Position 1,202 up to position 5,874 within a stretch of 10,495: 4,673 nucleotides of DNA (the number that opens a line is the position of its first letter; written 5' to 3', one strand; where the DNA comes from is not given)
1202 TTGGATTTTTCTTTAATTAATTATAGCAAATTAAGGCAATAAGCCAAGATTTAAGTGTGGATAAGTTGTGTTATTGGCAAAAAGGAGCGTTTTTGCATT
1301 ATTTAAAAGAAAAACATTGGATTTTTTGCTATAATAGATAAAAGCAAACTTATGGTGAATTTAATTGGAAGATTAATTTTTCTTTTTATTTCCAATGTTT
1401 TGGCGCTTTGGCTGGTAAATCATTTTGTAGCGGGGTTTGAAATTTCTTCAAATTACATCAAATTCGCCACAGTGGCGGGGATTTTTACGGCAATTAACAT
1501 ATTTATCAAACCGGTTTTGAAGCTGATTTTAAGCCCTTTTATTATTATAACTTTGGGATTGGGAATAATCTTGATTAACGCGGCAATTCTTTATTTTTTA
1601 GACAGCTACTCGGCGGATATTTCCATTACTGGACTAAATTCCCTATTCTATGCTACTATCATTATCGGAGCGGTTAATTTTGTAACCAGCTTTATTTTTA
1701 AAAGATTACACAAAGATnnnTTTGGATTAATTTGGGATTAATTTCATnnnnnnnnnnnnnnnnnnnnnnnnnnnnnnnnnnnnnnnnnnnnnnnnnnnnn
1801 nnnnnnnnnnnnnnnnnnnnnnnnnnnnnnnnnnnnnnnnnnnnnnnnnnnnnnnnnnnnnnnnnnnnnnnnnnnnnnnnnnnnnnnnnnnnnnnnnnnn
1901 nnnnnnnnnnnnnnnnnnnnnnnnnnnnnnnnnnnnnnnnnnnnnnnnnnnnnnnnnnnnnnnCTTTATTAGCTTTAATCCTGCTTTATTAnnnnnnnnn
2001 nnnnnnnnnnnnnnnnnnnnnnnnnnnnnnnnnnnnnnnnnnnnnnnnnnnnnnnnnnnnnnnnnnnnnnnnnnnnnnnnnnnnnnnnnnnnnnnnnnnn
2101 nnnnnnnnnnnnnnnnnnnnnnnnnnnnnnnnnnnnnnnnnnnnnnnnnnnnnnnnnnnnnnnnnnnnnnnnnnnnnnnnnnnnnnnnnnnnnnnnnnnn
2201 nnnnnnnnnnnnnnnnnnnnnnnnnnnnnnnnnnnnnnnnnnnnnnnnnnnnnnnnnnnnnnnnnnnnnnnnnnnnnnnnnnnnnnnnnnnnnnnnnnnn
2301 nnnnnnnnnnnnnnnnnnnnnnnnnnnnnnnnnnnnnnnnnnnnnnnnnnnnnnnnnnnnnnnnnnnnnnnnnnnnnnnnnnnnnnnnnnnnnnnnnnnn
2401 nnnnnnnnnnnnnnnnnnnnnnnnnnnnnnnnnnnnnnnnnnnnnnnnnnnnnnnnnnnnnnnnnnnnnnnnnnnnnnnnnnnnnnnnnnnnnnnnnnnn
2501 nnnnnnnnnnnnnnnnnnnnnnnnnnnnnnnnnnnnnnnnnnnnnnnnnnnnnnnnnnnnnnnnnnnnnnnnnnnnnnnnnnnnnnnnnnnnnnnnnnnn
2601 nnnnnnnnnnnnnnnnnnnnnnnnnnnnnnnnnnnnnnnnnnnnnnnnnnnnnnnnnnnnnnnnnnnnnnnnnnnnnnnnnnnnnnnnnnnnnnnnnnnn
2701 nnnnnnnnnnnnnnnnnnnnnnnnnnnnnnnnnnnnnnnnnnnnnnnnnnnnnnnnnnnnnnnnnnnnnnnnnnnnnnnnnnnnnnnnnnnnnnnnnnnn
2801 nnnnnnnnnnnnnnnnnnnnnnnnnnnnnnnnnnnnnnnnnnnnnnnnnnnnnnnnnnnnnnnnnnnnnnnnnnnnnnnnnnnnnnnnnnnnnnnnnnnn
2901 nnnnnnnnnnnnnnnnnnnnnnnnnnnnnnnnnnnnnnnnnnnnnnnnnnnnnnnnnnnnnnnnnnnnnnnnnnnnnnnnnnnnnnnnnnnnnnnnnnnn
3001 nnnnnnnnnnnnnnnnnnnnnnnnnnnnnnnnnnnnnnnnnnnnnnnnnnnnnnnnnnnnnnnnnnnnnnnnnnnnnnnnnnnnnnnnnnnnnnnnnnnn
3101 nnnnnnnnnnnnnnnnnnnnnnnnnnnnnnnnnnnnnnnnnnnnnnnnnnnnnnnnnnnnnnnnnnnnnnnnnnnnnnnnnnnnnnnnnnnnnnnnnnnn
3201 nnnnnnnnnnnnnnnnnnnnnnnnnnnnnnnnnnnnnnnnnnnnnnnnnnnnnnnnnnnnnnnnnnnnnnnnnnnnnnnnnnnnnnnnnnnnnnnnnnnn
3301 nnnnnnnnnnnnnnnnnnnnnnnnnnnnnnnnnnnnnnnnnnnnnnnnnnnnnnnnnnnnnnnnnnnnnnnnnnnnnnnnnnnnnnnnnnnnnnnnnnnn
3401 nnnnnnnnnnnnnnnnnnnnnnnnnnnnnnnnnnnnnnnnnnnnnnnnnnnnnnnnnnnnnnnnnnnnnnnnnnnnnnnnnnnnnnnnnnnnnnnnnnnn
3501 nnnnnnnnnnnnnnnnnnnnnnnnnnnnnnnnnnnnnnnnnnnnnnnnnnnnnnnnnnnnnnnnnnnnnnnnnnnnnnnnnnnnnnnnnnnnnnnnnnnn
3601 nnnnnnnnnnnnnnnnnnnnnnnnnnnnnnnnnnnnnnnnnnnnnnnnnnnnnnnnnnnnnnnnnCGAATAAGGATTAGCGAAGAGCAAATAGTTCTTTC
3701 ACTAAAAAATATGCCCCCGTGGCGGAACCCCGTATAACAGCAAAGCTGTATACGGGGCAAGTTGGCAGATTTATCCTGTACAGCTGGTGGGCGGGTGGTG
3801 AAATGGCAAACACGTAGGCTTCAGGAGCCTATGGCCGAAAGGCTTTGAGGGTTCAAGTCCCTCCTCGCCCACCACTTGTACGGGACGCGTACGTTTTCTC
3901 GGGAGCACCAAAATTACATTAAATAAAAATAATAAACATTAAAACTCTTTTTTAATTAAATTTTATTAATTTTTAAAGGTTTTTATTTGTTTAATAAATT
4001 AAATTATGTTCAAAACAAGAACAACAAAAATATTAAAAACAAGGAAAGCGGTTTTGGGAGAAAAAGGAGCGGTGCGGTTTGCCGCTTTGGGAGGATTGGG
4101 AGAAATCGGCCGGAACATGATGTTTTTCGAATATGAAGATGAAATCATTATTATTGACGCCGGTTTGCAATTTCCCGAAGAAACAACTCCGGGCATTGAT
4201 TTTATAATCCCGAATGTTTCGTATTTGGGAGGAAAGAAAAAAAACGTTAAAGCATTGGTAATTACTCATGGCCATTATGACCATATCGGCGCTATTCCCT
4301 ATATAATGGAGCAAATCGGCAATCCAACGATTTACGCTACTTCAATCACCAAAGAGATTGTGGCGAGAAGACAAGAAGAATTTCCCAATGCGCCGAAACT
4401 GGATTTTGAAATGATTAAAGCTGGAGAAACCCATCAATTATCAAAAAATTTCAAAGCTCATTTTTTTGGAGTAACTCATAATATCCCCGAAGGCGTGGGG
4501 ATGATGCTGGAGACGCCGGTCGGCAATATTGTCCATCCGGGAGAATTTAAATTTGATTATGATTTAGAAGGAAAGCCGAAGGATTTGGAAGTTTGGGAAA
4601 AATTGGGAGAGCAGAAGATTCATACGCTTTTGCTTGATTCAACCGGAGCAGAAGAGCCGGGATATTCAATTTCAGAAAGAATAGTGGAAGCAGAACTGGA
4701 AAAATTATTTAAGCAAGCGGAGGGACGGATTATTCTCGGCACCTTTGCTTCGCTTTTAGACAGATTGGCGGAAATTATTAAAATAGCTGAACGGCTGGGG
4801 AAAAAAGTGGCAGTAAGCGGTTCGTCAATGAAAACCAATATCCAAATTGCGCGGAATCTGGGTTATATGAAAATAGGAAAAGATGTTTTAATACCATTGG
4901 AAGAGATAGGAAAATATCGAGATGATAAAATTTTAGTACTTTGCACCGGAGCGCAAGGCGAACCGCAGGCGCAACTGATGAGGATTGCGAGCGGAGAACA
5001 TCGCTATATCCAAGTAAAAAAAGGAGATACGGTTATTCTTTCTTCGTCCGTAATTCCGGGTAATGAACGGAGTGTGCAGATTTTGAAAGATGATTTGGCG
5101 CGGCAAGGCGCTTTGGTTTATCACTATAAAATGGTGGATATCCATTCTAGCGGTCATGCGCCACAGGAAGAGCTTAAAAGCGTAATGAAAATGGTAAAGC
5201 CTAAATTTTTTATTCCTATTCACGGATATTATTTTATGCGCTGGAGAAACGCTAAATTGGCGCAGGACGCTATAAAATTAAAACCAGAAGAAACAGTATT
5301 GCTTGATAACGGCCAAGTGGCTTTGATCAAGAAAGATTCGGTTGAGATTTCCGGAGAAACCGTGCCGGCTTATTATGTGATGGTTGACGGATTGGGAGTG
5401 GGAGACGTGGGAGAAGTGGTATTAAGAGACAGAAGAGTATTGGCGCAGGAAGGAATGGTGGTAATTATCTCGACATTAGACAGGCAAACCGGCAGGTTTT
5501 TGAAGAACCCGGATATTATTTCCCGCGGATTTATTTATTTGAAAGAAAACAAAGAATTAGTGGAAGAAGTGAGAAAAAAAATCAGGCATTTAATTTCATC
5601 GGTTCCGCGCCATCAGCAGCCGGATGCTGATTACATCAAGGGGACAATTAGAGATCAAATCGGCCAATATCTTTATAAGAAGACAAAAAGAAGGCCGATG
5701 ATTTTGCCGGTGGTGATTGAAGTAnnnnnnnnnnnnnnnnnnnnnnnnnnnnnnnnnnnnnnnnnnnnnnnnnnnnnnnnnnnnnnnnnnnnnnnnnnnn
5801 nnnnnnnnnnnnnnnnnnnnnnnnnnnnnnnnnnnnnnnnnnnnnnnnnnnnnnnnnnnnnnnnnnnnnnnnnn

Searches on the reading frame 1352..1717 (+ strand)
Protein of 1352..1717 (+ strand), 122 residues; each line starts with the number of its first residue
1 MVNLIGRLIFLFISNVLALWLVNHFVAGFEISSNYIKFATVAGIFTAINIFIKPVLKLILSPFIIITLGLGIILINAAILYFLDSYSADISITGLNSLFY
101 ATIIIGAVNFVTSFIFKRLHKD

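Call 3: search_protein_families(library=pfam, proteins=[window:1352-1717:+], max_evalue=1)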
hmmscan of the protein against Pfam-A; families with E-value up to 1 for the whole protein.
window:1352-1717:+ (122 aa): 2 families
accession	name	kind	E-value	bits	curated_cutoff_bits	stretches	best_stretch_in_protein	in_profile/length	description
PF04020.18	Phage_holin_4_2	-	9.9e-17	61.9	28.8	1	8-111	3-105/105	Mycobacterial 4 TMS phage holin, superfamily IV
PF21808.2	Dynamin-like_hel_bact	-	0.81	9.2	28.3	1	26-77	245-292/373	Bacterial dynamin-like protein, helical domain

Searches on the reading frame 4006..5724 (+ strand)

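Call 3: search_protein_families(library=pfam, proteins=[window:4006-5724:+], max_evalue=1)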
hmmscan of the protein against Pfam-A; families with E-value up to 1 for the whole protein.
window:4006-5724:+ (573 aa): 6 families
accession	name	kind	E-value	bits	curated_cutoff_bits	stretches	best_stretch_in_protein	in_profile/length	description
PF22505.1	RNase_J_b_CASP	-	4.2e-45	153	27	1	239-360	1-122/126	Ribonuclease J, beta-CASP domain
PF17770.6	RNase_J_C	-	4.2e-32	111.6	23.8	1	472-573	1-102/102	Ribonuclease J C-terminal domain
PF00753.33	Lactamase_B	-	4.1e-13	50.2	22.7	1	34-129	4-92/196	Metallo-beta-lactamase superfamily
PF12706.13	Lactamase_B_2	-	8.2e-10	39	27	1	77-182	27-144/200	Beta-lactamase superfamily domain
PF07521.17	RMMBL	-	1.6e-07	31.6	21.6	1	376-407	8-40/63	Zn-dependent metallo-hydrolase RNA specificity domain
PF21096.2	RecA_C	-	0.18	12.4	27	1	511-529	37-55/57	RecA C-terminal domain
